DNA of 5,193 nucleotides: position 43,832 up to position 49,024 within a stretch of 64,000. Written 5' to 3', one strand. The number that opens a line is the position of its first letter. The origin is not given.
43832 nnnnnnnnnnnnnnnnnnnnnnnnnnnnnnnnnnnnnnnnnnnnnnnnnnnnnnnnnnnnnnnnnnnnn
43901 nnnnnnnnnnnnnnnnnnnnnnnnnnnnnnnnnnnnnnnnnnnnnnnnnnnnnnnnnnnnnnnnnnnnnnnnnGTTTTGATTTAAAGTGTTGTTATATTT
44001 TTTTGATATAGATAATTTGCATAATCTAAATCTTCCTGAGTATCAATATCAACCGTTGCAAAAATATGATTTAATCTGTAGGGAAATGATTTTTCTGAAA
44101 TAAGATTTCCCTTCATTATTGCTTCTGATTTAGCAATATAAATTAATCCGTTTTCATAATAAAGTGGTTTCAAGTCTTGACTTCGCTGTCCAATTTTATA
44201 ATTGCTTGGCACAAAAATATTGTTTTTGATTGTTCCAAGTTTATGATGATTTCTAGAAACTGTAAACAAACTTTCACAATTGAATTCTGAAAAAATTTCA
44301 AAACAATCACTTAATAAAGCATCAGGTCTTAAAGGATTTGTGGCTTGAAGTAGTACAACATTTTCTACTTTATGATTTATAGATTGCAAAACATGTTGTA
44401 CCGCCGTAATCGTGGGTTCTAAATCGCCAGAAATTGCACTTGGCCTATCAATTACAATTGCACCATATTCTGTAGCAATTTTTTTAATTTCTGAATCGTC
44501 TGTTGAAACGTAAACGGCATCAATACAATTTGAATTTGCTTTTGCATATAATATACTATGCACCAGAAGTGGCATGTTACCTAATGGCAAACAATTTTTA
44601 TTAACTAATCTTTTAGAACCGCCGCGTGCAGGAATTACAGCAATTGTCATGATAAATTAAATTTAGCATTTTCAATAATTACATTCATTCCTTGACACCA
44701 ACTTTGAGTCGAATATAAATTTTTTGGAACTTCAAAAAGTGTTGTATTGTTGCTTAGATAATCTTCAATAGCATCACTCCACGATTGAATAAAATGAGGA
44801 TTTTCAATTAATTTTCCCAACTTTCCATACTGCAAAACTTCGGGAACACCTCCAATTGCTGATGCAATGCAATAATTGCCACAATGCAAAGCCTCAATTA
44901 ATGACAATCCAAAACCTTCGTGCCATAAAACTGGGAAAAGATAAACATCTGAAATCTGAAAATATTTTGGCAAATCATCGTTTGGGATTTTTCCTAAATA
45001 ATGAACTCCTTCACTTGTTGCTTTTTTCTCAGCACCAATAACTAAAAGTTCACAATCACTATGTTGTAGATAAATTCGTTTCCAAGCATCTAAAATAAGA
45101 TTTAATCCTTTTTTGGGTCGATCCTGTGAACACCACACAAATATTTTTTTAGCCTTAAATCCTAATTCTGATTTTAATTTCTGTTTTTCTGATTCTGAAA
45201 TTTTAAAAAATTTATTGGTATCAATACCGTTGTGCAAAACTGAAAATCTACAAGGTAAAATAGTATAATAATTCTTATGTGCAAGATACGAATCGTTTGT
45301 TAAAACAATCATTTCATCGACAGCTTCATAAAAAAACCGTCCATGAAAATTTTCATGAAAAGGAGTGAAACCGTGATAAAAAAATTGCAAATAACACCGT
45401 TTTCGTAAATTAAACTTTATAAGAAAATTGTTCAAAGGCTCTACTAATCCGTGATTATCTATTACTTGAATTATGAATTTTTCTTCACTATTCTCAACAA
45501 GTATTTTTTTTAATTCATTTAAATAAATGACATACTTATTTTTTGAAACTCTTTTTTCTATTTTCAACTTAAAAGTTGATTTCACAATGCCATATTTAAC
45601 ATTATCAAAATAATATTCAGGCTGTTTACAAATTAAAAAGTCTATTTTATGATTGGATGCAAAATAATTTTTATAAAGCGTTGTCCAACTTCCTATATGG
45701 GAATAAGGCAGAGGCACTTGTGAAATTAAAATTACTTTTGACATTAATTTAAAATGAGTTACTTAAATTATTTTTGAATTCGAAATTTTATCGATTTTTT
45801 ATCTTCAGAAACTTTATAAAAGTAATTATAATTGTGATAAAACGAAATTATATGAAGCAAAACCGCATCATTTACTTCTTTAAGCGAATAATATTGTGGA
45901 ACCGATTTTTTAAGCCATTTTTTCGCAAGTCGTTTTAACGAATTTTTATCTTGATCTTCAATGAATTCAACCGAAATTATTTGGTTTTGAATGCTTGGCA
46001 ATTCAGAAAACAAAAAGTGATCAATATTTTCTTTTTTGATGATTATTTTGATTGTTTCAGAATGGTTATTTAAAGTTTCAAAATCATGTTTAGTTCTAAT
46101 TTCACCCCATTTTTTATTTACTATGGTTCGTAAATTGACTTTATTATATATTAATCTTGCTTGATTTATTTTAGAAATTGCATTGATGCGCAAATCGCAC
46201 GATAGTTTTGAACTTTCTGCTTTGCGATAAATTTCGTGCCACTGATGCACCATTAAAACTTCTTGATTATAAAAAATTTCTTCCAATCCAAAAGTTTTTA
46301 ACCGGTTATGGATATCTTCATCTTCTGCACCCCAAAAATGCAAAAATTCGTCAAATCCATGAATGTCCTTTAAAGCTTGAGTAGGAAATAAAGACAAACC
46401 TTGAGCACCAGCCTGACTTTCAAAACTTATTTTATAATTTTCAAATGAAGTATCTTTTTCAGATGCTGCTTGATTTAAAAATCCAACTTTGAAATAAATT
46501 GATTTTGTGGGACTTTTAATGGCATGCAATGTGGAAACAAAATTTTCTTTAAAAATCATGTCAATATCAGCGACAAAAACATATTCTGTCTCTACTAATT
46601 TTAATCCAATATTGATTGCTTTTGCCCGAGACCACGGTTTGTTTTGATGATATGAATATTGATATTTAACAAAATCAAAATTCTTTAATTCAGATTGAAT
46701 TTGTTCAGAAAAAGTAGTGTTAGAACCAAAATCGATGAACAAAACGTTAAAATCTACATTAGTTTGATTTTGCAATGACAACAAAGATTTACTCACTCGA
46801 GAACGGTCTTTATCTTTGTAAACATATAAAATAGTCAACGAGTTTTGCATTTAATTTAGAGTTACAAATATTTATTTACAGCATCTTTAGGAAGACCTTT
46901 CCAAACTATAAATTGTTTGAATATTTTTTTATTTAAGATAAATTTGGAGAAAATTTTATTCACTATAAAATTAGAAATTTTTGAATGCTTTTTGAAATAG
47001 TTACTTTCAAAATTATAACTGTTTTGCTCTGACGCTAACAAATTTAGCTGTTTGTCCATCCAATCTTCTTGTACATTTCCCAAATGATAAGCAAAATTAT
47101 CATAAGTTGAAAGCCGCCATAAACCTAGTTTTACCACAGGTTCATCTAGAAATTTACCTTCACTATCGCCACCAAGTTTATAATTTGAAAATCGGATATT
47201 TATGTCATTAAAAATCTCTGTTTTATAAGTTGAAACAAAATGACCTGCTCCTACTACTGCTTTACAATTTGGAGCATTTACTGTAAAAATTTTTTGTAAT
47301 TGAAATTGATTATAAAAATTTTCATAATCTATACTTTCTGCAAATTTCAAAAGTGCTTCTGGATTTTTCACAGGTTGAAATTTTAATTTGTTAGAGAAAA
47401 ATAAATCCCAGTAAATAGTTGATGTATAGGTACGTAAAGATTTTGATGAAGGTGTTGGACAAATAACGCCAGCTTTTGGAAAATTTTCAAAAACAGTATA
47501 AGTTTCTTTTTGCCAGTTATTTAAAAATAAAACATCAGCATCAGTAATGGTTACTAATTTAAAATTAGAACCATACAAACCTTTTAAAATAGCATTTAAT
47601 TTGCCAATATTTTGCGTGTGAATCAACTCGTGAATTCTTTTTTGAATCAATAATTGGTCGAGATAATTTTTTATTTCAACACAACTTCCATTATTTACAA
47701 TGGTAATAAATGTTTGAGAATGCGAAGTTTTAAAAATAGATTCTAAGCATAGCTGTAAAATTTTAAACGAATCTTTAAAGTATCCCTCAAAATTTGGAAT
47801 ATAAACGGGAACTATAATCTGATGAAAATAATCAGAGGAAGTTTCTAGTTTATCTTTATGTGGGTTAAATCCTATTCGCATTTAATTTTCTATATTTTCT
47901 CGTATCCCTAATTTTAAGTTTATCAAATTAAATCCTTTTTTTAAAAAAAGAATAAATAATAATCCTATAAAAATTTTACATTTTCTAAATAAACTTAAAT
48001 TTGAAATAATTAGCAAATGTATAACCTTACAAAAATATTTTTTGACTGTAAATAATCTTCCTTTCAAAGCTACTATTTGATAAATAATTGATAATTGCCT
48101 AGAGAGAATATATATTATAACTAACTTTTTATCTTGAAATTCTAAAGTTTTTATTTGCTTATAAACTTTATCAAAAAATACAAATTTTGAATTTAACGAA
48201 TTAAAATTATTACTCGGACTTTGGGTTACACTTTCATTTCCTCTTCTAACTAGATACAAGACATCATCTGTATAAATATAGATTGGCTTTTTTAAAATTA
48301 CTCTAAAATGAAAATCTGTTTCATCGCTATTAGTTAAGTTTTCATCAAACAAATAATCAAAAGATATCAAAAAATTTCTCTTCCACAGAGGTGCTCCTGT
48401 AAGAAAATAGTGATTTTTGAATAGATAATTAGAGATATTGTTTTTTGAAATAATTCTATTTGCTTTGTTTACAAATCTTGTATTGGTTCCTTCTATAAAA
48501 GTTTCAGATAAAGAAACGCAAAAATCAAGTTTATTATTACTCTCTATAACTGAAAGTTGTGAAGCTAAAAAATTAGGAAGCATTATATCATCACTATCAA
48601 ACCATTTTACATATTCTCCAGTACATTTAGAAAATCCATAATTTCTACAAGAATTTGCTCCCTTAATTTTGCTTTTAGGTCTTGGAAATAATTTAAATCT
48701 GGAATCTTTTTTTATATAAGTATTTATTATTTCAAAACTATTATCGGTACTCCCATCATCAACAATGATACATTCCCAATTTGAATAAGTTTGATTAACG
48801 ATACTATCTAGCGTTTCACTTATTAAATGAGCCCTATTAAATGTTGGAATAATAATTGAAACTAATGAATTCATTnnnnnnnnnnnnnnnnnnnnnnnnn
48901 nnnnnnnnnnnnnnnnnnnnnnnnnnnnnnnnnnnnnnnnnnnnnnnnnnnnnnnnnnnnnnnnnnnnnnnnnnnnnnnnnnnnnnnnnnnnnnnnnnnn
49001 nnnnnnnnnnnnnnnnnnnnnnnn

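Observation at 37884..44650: Complete sialic-acid pathway with no recognisable sialyltransferase: orphan gene 37884-39281 as a candidate new transferase family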

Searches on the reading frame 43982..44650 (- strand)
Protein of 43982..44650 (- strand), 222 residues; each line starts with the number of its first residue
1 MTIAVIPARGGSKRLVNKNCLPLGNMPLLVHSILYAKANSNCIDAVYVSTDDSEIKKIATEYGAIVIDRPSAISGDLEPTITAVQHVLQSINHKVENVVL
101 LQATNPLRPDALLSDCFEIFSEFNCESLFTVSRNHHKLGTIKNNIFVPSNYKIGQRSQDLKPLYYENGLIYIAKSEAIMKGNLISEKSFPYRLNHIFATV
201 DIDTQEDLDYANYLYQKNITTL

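Call 4: search_protein_families(library=pfam, proteins=[window:43982-44650:-], max_evalue=0.01)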
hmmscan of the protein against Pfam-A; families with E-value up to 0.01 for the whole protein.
window:43982-44650:- (222 aa): 2 families
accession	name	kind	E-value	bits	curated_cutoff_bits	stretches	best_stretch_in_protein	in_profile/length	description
PF02348.25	CTP_transf_3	-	8.2e-26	91.6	22.6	1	3-219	1-210/217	Cytidylyltransferase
PF12804.13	NTP_transf_3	-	3.6e-05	24.4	27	1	4-114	1-105/160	MobA-like NTP transferase domain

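Call 5: search_protein_families(library=ncbifam, proteins=[window:43982-44650:-], max_evalue=0.01)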
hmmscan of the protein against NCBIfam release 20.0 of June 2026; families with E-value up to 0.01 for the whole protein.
window:43982-44650:- (222 aa): 7 families
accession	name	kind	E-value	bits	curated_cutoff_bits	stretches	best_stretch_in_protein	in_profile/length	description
TIGR03584.1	PseF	equivalog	2.1e-41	142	205.7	1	3-216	1-221/222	pseudaminic acid cytidylyltransferase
NF003952.0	PRK05450.1-5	subfamily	5.5e-15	55.2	193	1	2-134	3-130/250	3-deoxy-manno-octulosonate cytidylyltransferase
NF009905.0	PRK13368.1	subfamily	1.2e-12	47.7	255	1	2-122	3-116/243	3-deoxy-manno-octulosonate cytidylyltransferase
NF003950.0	PRK05450.1-3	subfamily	7.4e-12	45.1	234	1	3-130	4-127/248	3-deoxy-manno-octulosonate cytidylyltransferase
NF003948.0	PRK05450.1-1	equivalog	1e-10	41.3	281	1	2-135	6-135/248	3-deoxy-manno-octulosonate cytidylyltransferase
TIGR00466.1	kdsB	equivalog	1.5e-07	31.1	155.2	1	4-136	5-132/241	3-deoxy-manno-octulosonate cytidylyltransferase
TIGR00453.1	ispD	equivalog_domain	0.0018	17.7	181.3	1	3-122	1-119/219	2-C-methyl-D-erythritol 4-phosphate cytidylyltransferase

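Call 78: search_solved_structures(query=window:43982-44650:-, max_evalue=0.00001)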
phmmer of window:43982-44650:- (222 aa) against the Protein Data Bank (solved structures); distinct sequences matched with E-value up to 0.00001: 6.
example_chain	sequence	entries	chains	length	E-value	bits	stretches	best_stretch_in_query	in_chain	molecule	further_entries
6ifd_A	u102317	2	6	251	3e-27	99.1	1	3-209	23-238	CMP-N-acetylneuraminate Synthetase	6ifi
9ftb_A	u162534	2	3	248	1e-23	87.5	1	1-212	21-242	NeuA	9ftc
1eyr_A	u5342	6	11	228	1e-23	87.5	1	2-213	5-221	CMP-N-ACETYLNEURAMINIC ACID SYNTHETASE | N-acylneuraminate cytidylyltransferase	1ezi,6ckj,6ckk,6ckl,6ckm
1qwj_A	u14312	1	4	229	1.3e-18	70.9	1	4-207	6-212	cytidine monophospho-N-acetylneuraminic acid synthetase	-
9t4z_A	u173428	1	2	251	5.3e-14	55.8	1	3-189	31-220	PpNeuA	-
3tqd_A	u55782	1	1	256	4.2e-06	30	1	5-113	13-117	3-deoxy-manno-octulosonate cytidylyltransferase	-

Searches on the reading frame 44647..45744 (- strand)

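Call 4: search_protein_families(library=pfam, proteins=[window:44647-45744:-], max_evalue=0.01)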
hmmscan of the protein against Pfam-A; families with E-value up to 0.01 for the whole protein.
window:44647-45744:- (365 aa): 4 families
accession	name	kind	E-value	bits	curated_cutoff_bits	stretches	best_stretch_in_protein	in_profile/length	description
PF00534.26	Glycos_transf_1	-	3.6e-28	98.7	26.4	1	188-333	3-159/172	Glycosyl transferases group 1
PF13692.12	Glyco_trans_1_4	-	4e-22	79.4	27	1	200-332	2-142/142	Glycosyl transferases group 1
PF20706.3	GT4-conflict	-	0.00015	21.3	26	1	199-333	198-358/385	Family 4 Glycosyltransferase in conflict systems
PF13439.12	Glyco_transf_4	-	0.00057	20.4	28.5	0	77-177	63-169/170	Glycosyltransferase Family 4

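Call 5: search_protein_families(library=ncbifam, proteins=[window:44647-45744:-], max_evalue=0.01)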
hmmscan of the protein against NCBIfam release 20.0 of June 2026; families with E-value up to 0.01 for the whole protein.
window:44647-45744:- (365 aa): 22 families
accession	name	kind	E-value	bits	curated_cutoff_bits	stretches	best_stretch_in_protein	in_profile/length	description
TIGR04157.1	glyco_rSAM_CFB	subfamily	1.8e-17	63.4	400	1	137-308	165-343/406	TIGR04157 family glycosyltransferase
TIGR03999.1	thiol_BshA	equivalog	3.4e-16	59.2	273.7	1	166-317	168-324/375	N-acetyl-alpha-D-glucosaminyl L-malate synthase BshA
TIGR04047.1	MSMEG_0565_glyc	hypoth_equivalog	1.7e-15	57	259.85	2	243-351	255-362/373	MSMEG_0565 family glycosyltransferase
NF012028.0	PRK15484.1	subfamily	5.9e-15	55.2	618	1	142-334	137-346/380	lipopolysaccharide N-acetylglucosaminyltransferase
NF047684.1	TeichurnBiosyTuaC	equivalog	7.1e-14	51.5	550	1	147-346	168-368/391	teichuronic acid biosynthesis protein TuaC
TIGR03449.1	mycothiol_MshA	equivalog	1.8e-13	50.2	462.5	1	141-337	164-374/406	D-inositol-3-phosphate glycosyltransferase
TIGR02149.1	glgA_Coryne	subfamily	3.2e-12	46.3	302.4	1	140-317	143-335/391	glycogen synthase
TIGR04063.1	stp3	hypoth_equivalog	2.6e-11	43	442.05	1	164-333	179-361/397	TIGR04063 family PEP-CTERM/XrtA system glycosyltransferase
TIGR03088.1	stp2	hypoth_equivalog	9e-11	41.4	409.05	1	157-335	152-341/374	TIGR03088 family PEP-CTERM/XrtA system glycosyltransferase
NF041876.1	EPS_EpsE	equivalog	1.2e-09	38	400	1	240-336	271-365/389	exopolysaccharide biosynthesis GT4 family glycosyltransferase EpsE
NF053787.1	GlcN_PG_synth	equivalog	3.1e-08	32.9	480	1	169-334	168-328/361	N-acetylglucosaminyl phosphatidylglycerol synthase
TIGR02472.1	sucr_P_syn_N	equivalog_domain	7e-07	28.4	576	1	267-334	343-408/439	sucrose-phosphate synthase, putative, glycosyltransferase domain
NF049988.1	MGlcDAGSynMgs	equivalog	2e-06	27.4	400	1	165-289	176-313/398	alpha-monoglucosyldiacylglycerol synthase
NF053513.1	Gtran_IagA_BgsA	equivalog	3.3e-05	23.1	460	1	137-304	101-274/333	LTA glycolipid anchor biosynthesis glycosyltransferase, IagA/BgsA family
NF038229.1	Glyco4_Geo_Pelo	equivalog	5.8e-05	22.3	400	1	242-314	215-286/338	GPMC system family 4 glycosyltransferase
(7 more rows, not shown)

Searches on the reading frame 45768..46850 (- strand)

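Call 6: search_protein_families(library=ncbifam, proteins=[window:45768-46850:-], max_evalue=0.001)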
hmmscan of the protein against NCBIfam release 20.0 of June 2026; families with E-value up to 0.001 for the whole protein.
window:45768-46850:- (360 aa): 2 families
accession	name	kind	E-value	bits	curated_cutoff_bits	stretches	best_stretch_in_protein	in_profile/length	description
NF041875.1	EPS_EpsD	equivalog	6.3e-06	25.8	370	1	18-138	13-130/325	exopolysaccharide biosynthesis glycosyltransferase EpsD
TIGR04283.1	glyco_like_mftF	equivalog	7.5e-05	22.4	182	1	17-190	12-174/221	TIGR04283 family arsenosugar biosynthesis glycosyltransferase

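Call 7: search_protein_families(library=pfam, proteins=[window:45768-46850:-], max_evalue=0.001)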
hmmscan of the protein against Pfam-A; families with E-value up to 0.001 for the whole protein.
window:45768-46850:- (360 aa): 4 families
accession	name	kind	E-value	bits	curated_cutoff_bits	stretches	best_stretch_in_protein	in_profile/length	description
PF02709.20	Glyco_transf_7C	-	2.8e-10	40.1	23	1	136-196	7-67/78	N-terminal domain of galactosyltransferase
PF10111.15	Glyco_tranf_2_2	-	2.3e-08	34.3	27.3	1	7-184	3-199/276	Glycosyltransferase like family 2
PF00535.33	Glycos_transf_2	-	2.5e-07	31.2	23.3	1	17-107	11-98/168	Glycosyl transferase family 2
PF13896.12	Glyco_transf_49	-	8.7e-05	22.4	27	1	49-113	92-156/329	Glycosyl-transferase for dystroglycan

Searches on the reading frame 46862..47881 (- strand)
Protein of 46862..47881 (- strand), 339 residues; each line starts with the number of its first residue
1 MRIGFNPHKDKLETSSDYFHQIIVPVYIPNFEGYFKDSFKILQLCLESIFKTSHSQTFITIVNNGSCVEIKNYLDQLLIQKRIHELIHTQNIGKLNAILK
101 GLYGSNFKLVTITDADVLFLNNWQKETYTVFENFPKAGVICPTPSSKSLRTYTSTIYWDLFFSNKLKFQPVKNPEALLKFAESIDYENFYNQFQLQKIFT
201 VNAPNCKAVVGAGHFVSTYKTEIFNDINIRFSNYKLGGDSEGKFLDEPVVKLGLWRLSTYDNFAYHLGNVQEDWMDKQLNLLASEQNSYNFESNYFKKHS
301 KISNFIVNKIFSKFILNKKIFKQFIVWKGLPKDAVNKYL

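Call 6: search_protein_families(library=ncbifam, proteins=[window:46862-47881:-], max_evalue=0.001)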
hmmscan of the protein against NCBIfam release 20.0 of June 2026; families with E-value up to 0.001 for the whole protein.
window:46862-47881:- (339 aa): 1 family
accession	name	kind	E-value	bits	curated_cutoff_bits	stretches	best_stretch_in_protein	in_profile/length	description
TIGR03937.1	PgaC_IcaA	equivalog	5.3e-05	22.3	422.3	1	45-144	63-163/407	poly-beta-1,6-N-acetyl-D-glucosamine synthase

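Call 7: search_protein_families(library=pfam, proteins=[window:46862-47881:-], max_evalue=0.001)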
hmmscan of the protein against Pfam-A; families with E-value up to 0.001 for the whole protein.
window:46862-47881:- (339 aa): 1 family
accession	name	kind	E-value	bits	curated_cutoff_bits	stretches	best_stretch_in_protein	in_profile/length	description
PF00535.33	Glycos_transf_2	-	1.5e-08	35.2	23.3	1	39-155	10-127/168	Glycosyl transferase family 2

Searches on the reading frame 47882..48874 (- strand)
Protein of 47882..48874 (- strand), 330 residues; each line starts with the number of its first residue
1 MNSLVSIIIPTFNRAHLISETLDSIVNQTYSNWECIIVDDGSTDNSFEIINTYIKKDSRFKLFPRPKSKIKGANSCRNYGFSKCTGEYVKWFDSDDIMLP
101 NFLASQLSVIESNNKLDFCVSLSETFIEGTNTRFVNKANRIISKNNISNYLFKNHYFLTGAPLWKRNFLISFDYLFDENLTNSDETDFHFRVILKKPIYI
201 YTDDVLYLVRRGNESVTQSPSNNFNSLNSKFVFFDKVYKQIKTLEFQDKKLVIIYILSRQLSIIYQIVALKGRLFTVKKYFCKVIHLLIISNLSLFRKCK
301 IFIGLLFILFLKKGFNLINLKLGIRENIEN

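Call 6: search_protein_families(library=ncbifam, proteins=[window:47882-48874:-], max_evalue=0.001)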
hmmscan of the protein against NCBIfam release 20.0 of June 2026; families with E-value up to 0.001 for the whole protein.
window:47882-48874:- (330 aa): 21 families
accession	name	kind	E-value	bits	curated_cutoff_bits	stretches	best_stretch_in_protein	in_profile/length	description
NF047683.1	TeichurnBiosyTuaG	equivalog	8.2e-26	91.2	400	1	3-120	6-120/252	teichuronic acid biosynthesis protein TuaG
NF007482.0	PRK10073.1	equivalog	2.7e-25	89.1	423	1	3-244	6-249/334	glycosyltransferase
NF053739.1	GlytfEpsEBac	equivalog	1.5e-21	76.6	450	1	5-216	3-209/265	glycosyltransferase EpsE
NF050050.1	ProtGlycPglI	equivalog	2.7e-20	73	500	1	4-238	3-230/306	GalNAc(5)-diNAcBac-PP-undecaprenol beta-1,3-glucosyltransferase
NF007453.0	PRK10018.1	equivalog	1e-16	61.4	382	1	2-236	5-231/280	colanic acid biosynthesis glycosyltransferase WcaA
TIGR04017.1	WcaA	equivalog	4.7e-16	59.2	495.75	1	2-236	4-230/279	colanic acid biosynthesis glycosyltransferase WcaA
NF041875.1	EPS_EpsD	equivalog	8e-16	58.3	370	1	5-111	1-105/325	exopolysaccharide biosynthesis glycosyltransferase EpsD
TIGR03937.1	PgaC_IcaA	equivalog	3.4e-15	55.9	422.3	1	4-114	46-154/407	poly-beta-1,6-N-acetyl-D-glucosamine synthase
NF038299.1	EPS_HpsN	equivalog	6e-14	51.7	425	1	4-113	2-109/317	hormogonium polysaccharide biosynthesis glycosyltransferase HpsN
NF038302.1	EPS_HpsE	equivalog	2.1e-12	46.6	300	1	6-114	4-115/307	hormogonium polysaccharide biosynthesis glycosyltransferase HpsE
NF045692.1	OglycostaseCruG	equivalog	2.3e-12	46.6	600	1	4-128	42-168/386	2'-O-glycosyltransferase CruG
TIGR03965.1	mycofact_glyco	equivalog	1.5e-11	43.9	280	1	5-107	76-176/467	mycofactocin biosynthesis glycosyltransferase MftF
NF041394.1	GtaseAglG_Halo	equivalog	9.3e-09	35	440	1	5-122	3-119/304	glucosyl-dolichyl phosphate glucuronosyltransferase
NF047588.1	GlcsyltransPgfSStrep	equivalog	1.6e-08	34.2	500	1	5-104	3-104/308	glycosyltransferase PgfS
TIGR04283.1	glyco_like_mftF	equivalog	3.4e-08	33.4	182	1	5-54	1-50/221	TIGR04283 family arsenosugar biosynthesis glycosyltransferase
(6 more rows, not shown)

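Call 7: search_protein_families(library=pfam, proteins=[window:47882-48874:-], max_evalue=0.001)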
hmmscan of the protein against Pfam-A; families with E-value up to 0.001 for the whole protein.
window:47882-48874:- (330 aa): 3 families
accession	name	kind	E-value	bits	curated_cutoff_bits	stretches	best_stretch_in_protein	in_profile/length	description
PF00535.33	Glycos_transf_2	-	1.5e-34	119.8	23.3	1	6-154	1-148/168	Glycosyl transferase family 2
PF10111.15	Glyco_tranf_2_2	-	2.9e-14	53.7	27.3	1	6-190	1-195/276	Glycosyltransferase like family 2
PF13641.12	Glyco_tranf_2_3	-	1.6e-07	32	27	1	5-111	3-112/230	Glycosyltransferase like family 2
